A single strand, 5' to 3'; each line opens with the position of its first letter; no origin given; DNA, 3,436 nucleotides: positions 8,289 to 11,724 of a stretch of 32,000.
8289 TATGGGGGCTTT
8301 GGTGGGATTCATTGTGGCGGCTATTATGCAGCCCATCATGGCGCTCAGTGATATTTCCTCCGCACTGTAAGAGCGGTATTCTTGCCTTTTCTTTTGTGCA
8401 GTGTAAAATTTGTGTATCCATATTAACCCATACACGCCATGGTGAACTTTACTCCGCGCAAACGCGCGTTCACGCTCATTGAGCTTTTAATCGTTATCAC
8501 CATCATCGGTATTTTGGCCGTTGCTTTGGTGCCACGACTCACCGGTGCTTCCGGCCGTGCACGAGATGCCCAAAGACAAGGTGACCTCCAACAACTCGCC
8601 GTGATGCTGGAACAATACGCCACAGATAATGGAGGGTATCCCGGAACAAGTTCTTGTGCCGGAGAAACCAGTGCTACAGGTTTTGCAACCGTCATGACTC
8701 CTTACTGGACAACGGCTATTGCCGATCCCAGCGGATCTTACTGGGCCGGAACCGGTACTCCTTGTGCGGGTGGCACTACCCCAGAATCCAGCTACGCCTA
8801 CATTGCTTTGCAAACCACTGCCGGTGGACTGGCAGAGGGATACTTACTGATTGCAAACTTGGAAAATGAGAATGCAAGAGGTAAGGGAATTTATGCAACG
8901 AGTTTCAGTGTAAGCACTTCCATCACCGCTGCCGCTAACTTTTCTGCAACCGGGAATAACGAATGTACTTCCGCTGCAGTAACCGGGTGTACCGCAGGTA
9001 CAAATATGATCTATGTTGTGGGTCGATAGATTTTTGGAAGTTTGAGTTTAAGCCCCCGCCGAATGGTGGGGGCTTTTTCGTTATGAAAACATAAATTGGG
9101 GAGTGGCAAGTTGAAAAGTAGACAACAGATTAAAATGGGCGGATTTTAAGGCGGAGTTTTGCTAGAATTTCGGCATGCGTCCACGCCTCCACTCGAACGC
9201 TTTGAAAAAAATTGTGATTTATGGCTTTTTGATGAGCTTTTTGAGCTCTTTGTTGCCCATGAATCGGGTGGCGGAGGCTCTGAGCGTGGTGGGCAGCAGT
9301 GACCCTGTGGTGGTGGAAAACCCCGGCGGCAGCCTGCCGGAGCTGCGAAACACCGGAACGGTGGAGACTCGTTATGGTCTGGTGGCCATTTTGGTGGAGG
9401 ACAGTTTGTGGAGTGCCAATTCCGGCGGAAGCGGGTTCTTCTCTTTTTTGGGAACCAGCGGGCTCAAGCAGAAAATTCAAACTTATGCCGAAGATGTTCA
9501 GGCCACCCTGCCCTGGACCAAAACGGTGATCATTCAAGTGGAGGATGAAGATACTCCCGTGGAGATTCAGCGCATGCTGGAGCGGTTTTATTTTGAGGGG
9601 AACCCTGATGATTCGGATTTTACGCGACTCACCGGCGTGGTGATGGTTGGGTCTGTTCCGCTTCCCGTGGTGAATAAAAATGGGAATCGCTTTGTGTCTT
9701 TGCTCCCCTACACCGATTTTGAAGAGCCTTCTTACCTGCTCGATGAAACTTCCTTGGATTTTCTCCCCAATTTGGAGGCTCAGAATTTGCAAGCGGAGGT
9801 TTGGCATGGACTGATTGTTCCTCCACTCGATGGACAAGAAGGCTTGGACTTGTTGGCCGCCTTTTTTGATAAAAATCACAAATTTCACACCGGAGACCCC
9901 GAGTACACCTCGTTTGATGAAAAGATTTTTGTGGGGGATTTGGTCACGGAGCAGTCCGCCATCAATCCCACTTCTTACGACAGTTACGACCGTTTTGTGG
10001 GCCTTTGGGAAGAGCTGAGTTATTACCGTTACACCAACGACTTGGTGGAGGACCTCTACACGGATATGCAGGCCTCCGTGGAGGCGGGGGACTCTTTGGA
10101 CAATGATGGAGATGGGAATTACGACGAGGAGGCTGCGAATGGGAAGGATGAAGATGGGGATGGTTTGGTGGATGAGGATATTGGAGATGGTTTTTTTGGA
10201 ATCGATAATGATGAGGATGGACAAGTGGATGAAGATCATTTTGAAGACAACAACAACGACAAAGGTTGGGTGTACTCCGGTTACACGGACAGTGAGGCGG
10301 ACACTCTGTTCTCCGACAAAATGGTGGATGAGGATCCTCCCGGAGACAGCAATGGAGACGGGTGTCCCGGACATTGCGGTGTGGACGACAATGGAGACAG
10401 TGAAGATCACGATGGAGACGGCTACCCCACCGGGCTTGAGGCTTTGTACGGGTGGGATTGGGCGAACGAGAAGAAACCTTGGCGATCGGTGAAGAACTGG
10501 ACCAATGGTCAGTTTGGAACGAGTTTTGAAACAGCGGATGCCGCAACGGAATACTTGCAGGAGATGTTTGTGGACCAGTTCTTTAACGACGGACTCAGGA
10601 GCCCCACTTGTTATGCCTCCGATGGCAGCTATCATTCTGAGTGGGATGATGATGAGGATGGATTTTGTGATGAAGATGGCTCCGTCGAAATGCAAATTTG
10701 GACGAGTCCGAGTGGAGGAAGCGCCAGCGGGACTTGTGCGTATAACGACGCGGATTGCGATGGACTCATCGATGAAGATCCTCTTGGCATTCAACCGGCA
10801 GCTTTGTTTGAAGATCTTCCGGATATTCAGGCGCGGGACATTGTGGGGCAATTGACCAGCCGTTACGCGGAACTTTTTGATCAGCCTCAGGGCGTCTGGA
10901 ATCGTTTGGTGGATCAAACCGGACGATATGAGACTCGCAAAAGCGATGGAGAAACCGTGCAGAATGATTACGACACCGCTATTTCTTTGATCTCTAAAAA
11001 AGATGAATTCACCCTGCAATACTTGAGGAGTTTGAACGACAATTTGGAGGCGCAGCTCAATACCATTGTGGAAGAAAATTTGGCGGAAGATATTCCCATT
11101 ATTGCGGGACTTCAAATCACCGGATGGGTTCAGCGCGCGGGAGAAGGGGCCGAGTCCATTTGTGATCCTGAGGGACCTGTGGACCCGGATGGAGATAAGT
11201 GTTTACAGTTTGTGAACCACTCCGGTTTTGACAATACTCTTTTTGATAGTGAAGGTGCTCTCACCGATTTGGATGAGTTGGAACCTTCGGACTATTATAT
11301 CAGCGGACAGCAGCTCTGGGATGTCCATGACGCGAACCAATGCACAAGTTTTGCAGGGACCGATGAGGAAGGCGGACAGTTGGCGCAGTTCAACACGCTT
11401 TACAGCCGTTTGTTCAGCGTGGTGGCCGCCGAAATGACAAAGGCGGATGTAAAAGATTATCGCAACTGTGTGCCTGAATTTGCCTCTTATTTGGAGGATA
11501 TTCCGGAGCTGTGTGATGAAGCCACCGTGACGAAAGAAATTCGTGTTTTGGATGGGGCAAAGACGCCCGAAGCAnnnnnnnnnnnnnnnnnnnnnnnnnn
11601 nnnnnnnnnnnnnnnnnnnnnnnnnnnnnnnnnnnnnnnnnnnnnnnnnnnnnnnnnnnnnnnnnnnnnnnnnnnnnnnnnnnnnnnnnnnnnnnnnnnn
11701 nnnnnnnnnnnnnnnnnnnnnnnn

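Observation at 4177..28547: Pilus-type machine, a 5047-aa SLH-anchored giant protein and four coupled secreted proteins form one co-oriented 24-kb block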

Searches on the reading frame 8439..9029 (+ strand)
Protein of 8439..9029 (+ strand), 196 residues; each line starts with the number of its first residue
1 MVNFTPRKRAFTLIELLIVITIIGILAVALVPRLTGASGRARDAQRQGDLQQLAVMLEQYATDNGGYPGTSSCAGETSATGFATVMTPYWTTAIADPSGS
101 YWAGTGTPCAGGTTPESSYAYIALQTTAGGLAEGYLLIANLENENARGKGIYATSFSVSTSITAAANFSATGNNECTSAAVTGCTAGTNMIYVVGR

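Call 5: search_protein_families(library=pfam, proteins=[window:8439-9029:+], max_evalue=0.01)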
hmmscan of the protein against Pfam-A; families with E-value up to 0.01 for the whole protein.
window:8439-9029:+ (196 aa): 2 families
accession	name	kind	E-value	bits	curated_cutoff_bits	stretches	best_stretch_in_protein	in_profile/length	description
PF07963.17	N_methyl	-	1.1e-08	34.8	21.2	1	7-30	3-26/27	Prokaryotic N-terminal methylation motif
PF16732.10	ComP_DUS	-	0.0083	17.4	27.3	0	40-100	9-66/87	Type IV minor pilin ComP, DNA uptake sequence receptor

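Call 12: search_protein_families(library=ncbifam, proteins=[window:8439-9029:+], max_evalue=0.05)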
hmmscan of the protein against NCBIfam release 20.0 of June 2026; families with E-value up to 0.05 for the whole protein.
window:8439-9029:+ (196 aa): 13 families
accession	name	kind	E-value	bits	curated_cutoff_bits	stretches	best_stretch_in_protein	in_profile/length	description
TIGR01710.1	typeII_sec_gspG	equivalog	2.1e-12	47.2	88.85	1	9-71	1-63/134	type II secretion system major pseudopilin GspG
NF041775.1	typeIV_PilA_Myxo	equivalog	5.8e-09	36.2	400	1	3-60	5-62/214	type IV pilin protein PilA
TIGR02532.1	IV_pilin_GFxxxE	domain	2.1e-07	30.5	16.3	1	8-30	1-23/24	prepilin-type N-terminal cleavage/methylation domain-containing protein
NF040999.1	pilin_ComGC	equivalog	7.1e-07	29.3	75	1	9-60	2-53/84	competence type IV pilus major pilin ComGC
TIGR01708.2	typeII_sec_gspH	equivalog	3.1e-06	27.3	80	1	9-60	2-50/169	type II secretion system minor pseudopilin GspH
NF041013.1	T4P_ComGE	equivalog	3.3e-05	23.9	49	1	8-59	3-54/83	competence type IV pilus minor pilin ComGE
NF007862.0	PRK10574.1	equivalog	5.4e-05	23.3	138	1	7-32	3-28/145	prepilin peptidase-dependent pilin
NF007800.0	PRK10506.1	equivalog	0.0082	16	158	1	7-29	7-29/163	prepilin peptidase-dependent protein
NF040982.1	ComGD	equivalog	0.012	16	70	1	8-32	1-25/139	competence type IV pilus minor pilin ComGD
TIGR02596.1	TIGR02596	subfamily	0.016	15.3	70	1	11-31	1-20/196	Verru_Chthon cassette protein D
TIGR02599.1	TIGR02599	subfamily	0.02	14.2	256.5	1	10-44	1-35/361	Verru_Chthon cassette protein C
NF041002.1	pilin_ComGF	equivalog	0.03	14.6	80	1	9-60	2-52/139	competence type IV pilus minor pilin ComGF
NF038303.1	EPS_HpsB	equivalog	0.031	14.3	150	0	9-35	3-29/211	hormogonium polysaccharide secretion pseudopilin HpsB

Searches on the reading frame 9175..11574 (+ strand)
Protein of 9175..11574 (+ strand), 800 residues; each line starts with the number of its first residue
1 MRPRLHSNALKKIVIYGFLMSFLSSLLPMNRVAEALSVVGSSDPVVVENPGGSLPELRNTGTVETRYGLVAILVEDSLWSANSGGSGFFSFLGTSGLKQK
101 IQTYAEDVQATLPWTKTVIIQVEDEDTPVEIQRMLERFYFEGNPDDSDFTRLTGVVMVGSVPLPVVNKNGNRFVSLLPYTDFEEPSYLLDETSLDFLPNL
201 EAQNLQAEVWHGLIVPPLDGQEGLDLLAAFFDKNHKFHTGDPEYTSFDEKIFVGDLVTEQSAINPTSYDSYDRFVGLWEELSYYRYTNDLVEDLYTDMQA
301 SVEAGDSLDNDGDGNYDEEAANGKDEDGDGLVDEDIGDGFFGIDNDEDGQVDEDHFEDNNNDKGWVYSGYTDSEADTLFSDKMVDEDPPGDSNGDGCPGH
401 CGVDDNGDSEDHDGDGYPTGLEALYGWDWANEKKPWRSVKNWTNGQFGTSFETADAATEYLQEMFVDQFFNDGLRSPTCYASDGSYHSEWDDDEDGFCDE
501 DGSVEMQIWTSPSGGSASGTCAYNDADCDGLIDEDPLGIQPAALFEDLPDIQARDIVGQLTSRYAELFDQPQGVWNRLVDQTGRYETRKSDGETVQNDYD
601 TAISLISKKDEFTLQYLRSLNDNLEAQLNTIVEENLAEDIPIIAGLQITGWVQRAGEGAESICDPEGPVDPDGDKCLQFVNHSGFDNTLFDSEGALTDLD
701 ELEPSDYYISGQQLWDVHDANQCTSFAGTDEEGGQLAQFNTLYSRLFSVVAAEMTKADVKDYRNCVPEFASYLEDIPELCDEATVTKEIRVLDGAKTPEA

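Call 20: find_homologous_proteins(query=window:9175-11574:+, max_evalue=0.001)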
Query window:9175-11574:+ (800 aa): 10 proteins with E <= 0.001 among 8000 candidates.
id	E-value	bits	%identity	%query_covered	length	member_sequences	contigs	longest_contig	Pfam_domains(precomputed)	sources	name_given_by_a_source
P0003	1.6e-246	839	69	65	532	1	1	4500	-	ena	-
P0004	4.6e-151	523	54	59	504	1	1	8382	-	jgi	jgi:hypothetical protein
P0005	4.1e-128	447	39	92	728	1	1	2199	-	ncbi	ncbi:MAG: hypothetical protein ACD_51C00347G0001, partial [uncultured bacterium]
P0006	2.4e-100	355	41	70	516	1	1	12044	-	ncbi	ncbi:hypothetical protein COT83_02635, partial [Candidatus Peregrinibacteria bacterium CG10_big_fil_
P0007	2.6e-75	273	40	38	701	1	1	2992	-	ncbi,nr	ncbi:hypothetical protein GF376_01880, partial [Candidatus Peregrinibacteria bacterium]|nr:hypotheti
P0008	8.9e-74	267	36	45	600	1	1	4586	-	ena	-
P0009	1.1e-47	181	34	34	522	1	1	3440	-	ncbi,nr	ncbi:hypothetical protein KJ632_00145, partial [Patescibacteria group bacterium]|nr:hypothetical pro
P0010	8.6e-44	168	34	35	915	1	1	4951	-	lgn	-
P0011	9.3e-36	142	41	24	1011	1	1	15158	-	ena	-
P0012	8.3e-5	39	74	3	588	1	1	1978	-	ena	-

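Call 21: find_encoding_contigs(protein=P0006, flank=10000)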
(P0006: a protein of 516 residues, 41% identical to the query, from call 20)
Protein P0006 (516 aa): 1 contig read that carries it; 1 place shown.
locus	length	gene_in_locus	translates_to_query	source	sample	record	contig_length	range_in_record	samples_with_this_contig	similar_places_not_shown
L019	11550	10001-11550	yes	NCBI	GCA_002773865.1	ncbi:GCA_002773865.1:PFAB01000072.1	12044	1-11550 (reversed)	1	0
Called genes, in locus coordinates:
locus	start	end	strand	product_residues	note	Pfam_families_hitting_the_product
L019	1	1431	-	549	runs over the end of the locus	PF01368:DHH, PF02272:DHHA1, PF17768:RecJ_OB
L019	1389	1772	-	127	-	PF03819:MazG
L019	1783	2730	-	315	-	PF01745:IPT (weak), PF01715:IPPT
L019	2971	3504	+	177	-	PF00466:Ribosomal_L10, PF27436:RL10_C (faint)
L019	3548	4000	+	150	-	PF16320:Ribosomal_L12_N, PF00542:Ribosomal_L12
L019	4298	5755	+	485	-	-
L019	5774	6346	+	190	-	-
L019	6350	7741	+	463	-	PF00437:T2SSE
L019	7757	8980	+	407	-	PF00482:T2SSF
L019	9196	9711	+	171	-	PF07963:N_methyl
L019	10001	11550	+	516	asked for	?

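Call 22: find_encoding_contigs(protein=P0004, flank=10000)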
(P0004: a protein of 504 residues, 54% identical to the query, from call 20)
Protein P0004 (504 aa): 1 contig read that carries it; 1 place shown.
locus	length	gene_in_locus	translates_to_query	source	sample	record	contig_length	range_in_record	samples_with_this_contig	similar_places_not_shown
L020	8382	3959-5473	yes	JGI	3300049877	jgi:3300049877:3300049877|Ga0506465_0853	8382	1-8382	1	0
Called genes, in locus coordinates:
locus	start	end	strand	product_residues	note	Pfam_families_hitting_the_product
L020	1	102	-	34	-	?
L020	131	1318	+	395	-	PF00437:T2SSE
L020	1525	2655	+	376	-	PF00482:T2SSF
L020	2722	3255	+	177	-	PF07963:N_methyl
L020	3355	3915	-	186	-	PF07566:DUF1543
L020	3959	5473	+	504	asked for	-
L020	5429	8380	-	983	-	?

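Call 23: find_encoding_contigs(protein=P0011, flank=10000)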
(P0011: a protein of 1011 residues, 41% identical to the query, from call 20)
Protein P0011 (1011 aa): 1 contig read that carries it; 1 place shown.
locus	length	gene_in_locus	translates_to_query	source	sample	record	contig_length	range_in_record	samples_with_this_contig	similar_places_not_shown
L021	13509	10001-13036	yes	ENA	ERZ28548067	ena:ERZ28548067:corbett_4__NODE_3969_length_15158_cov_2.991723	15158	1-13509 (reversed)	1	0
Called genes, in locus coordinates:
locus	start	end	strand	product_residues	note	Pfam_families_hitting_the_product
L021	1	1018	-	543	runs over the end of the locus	PF01368:DHH, PF02272:DHHA1, PF17768:RecJ_OB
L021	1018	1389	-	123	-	PF03819:MazG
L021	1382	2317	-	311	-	PF01745:IPT (faint), PF01715:IPPT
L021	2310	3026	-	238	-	PF00999:Na_H_Exchanger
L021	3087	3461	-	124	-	PF00999:Na_H_Exchanger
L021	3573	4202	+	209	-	PF00466:Ribosomal_L10, PF27436:RL10_C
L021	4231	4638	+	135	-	PF16320:Ribosomal_L12_N, PF00542:Ribosomal_L12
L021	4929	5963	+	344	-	-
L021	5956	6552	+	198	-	-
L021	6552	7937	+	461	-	PF00437:T2SSE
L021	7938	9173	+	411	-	PF00482:T2SSF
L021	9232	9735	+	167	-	PF07963:N_methyl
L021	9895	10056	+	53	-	-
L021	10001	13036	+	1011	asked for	-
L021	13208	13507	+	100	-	?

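Call 26: search_protein_families(library=pfam, proteins=[L020:5429-8380:-, L020:3355-3915:-, L019:4298-5755:+, L019:5774-6346:+, L021:4929-5963:+], max_evalue=0.01)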
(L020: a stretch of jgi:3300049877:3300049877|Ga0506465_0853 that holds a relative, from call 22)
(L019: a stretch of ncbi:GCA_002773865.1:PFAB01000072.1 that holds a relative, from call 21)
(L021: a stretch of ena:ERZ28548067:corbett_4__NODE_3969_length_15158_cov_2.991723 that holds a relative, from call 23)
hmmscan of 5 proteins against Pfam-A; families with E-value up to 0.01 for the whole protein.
L020:5429-8380:- (983 aa): 0 families

L020:3355-3915:- (186 aa): 1 family
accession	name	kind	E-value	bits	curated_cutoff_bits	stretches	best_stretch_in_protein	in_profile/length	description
PF07566.17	DUF1543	-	2.6e-18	66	22.9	1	16-64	1-52/52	Domain of Unknown Function (DUF1543)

L019:4298-5755:+ (485 aa): 0 families

L019:5774-6346:+ (190 aa): 0 families

L021:4929-5963:+ (344 aa): 0 families

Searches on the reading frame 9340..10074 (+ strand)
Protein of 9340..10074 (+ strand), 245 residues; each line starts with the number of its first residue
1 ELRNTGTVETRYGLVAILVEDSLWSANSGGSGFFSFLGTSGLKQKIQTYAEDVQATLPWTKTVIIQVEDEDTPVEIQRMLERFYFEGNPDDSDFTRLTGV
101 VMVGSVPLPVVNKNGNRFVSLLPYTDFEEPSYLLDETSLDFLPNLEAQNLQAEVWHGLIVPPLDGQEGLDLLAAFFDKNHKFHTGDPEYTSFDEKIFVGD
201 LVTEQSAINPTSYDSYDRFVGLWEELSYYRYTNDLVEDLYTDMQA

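Call 48: search_solved_structures(query=A2, max_evalue=1, show_alignments=2)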
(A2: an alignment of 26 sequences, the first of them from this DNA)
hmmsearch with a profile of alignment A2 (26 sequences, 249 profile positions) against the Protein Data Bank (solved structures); distinct sequences matched with E-value up to 1: 0.

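Call 51: find_related_loci(query=A3, collection=metagenome_contigs, flank=10000)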
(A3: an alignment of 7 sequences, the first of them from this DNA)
Query A3 (245 aa) in metagenome_contigs; peptide patterns used: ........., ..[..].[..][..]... (x = any residue, [..] = any of these).
198 stretches matched a pattern; 62 encode a relative of the query (tblastn E <= 1e-3); 62 distinct loci.
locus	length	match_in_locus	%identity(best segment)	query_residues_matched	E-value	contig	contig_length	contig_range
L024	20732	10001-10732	78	1-244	8e-134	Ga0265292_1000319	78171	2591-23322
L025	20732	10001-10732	75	1-244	4e-128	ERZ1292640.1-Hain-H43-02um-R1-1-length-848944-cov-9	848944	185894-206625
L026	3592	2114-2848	75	1-245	4e-130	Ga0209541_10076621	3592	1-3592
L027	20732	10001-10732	64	1-243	5e-111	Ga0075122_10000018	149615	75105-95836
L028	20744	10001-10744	55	1-243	6e-95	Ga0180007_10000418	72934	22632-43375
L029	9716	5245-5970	44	11-244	3e-64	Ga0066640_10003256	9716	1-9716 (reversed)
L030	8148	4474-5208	44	6-244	8e-64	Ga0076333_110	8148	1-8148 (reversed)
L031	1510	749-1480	41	1-242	2e-66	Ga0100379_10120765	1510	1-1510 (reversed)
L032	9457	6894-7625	42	1-242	5e-63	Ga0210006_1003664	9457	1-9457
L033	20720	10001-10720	42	5-240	5e-63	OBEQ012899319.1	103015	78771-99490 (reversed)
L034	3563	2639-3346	44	11-239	3e-62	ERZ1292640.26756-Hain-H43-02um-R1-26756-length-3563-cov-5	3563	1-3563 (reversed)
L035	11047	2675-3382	42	11-239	4e-60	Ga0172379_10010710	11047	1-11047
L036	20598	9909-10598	46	14-239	2e-59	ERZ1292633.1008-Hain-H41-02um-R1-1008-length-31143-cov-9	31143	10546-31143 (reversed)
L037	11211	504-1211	42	10-241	2e-59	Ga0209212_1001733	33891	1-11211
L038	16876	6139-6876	42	11-239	1e-57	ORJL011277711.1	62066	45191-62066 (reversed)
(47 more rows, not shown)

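Call 64: predict_structure(alignment_id=A2)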
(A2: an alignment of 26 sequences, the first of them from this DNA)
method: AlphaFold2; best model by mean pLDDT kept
length: 245 residues; sequences in the alignment: 26
mean_pLDDT: 82.2   pTM: 0.67
mean pLDDT of the five models: 82.2, 80.6, 78.9, 75.9, 75.4
residues with pLDDT >= 90: 78; 70-90: 132; 50-70: 23; < 50: 12
segments of 3 or more residues with pLDDT < 50: 1-5
pLDDT, mean of each block of 10 residues (from residue 1): 54 94 73 51 89 89 93 94 92 91 92 87 91 89 87 86 84 86 82 56 74 85 81 76 77
secondary structure, 60 per line:
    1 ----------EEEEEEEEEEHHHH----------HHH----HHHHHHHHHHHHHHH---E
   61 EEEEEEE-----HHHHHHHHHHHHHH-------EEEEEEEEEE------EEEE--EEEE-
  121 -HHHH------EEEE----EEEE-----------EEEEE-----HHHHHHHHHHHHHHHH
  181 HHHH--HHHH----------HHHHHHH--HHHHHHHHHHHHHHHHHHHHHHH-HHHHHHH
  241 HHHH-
elements in order: E11-20 H21-24 H42-56 E60-67 H73-86 E94-103 E110-113 E116-119 H122-125 E132-135 E140-143 E155-159 H165-184 H187-190 H201-207 H210-232 H234-244

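Call 68: fold_search(model_id=the predicted structure, library=pdb)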
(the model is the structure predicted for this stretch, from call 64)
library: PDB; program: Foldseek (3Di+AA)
matches with E <= 10: 828; with E <= 0.001: 0
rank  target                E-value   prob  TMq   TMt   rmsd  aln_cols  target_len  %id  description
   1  2y1l_C                1.4e-02  0.60  0.22  0.31  11.1       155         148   12  Caspase-8 in Complex with DARPin-8.4 (released 2011-12-28)
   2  1uqr_A                1.6e-02  0.60  0.23  0.35  10.5       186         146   12  Type II 3-dehydroquinate dehydratase (DHQase) from Actinobacillus pleuropneumoniae (released 2003-10-30)
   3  1uqr_D                1.8e-02  0.44  0.21  0.31  12.2       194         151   12  Type II 3-dehydroquinate dehydratase (DHQase) from Actinobacillus pleuropneumoniae (released 2003-10-30)
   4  3lwz_C                2.1e-02  0.54  0.24  0.35  11.0       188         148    8  1.65 Angstrom Resolution Crystal Structure of Type II 3-Dehydroquinate Dehydratase (aroQ) from Yersinia pestis (released 2010-03-09)
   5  6hsu_B                2.7e-02  0.38  0.22  0.33  11.1       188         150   12  The crystal structure of type II Dehydroquinase from Psychromonas ingrahamii 37, crystal form 2 (released 2019-10-23)
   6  3n8n_D                4.2e-02  0.51  0.25  0.39  12.2       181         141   13  Crystal structure of 3-dehydroquinate dehydratase from Mycobacterium tuberculosis in complex with inhibitor 6 (released 2011-05-11)
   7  4b6s_C                6.2e-02  0.51  0.28  0.40  13.9       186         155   11  Structure of Helicobacter pylori Type II Dehydroquinase inhibited by (2S)-2-Perfluorobenzyl-3-dehydroquinic acid (released 2012-12-19)
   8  1qtn_A                6.2e-02  0.41  0.22  0.32  12.1       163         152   10  CRYSTAL STRUCTURE OF THE COMPLEX OF CASPASE-8 WITH THE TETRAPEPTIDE INHIBITOR ACE-IETD-ALDEHYDE (released 2000-09-20)
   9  8hok                  6.2e-02  0.20  0.16  0.10  12.4       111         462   13  crystal structure of UGT71AP2 (released 2023-12-13)
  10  3lwz_B                6.6e-02  0.30  0.23  0.34  11.0       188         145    7  1.65 Angstrom Resolution Crystal Structure of Type II 3-Dehydroquinate Dehydratase (aroQ) from Yersinia pestis (released 2010-03-09)
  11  4rbm                  7.0e-02  0.91  0.35  0.20   6.5       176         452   10  Porphyromonas gingivalis gingipain K (Kgp) catalytic and immunoglobulin superfamily-like domains (released 2014-10-08)
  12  1qdu_A                7.5e-02  0.54  0.25  0.37  10.9       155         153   10  CRYSTAL STRUCTURE OF THE COMPLEX OF CASPASE-8 WITH THE TRIPEPTIDE KETONE INHIBITOR ZEVD-DCBMK (released 2000-07-10)
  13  2xd9_B                8.0e-02  0.28  0.24  0.34  12.4       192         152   11  STRUCTURE OF HELICOBACTER PYLORI TYPE II DEHYDROQUINASE IN COMPLEX WITH INHIBITOR COMPOUND (4R,6R,7S)-4,6,7-Trihydroxy (released 2010-11-24)
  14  4ksi                  8.5e-02  0.20  0.22  0.13  15.6       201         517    8  Crystal Structure Analysis of the Acidic Leucine Aminopeptidase of Tomato (released 2013-06-12)
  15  3lwz_A                9.1e-02  0.25  0.23  0.34  11.0       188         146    7  1.65 Angstrom Resolution Crystal Structure of Type II 3-Dehydroquinate Dehydratase (aroQ) from Yersinia pestis (released 2010-03-09)
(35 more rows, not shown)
